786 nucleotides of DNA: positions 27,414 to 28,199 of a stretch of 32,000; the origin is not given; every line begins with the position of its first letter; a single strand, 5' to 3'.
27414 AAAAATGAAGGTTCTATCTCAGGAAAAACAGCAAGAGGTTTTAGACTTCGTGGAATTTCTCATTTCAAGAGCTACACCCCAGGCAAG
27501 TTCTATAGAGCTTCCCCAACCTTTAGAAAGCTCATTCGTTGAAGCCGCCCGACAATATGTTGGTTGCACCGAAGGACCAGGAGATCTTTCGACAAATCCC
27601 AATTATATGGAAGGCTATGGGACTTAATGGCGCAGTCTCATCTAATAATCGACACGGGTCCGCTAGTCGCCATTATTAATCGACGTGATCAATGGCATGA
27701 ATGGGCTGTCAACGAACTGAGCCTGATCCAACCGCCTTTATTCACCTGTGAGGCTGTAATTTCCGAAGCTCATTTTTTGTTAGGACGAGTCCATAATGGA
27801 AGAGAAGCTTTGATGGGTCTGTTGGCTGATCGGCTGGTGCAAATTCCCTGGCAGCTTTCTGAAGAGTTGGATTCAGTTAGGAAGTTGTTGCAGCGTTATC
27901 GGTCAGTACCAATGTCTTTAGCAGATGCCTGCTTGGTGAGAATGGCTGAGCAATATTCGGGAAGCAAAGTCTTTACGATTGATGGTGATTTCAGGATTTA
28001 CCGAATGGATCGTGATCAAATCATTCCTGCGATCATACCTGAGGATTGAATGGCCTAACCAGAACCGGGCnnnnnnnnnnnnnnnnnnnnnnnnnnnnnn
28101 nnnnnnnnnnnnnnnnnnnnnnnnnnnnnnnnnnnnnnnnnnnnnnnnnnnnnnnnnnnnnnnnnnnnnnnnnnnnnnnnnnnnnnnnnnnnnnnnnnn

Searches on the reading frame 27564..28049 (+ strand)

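Call 37: search_protein_families(library=pfam, proteins=[window:27564-28049:+], max_evalue=0.00001)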
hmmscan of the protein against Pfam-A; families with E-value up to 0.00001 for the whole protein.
window:27564-28049:+ (161 aa): 1 family
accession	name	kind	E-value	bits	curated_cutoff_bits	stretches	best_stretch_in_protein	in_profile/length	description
PF01850.27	PIN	-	6.4e-09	36.9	23.6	1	28-144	2-115/120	PIN domain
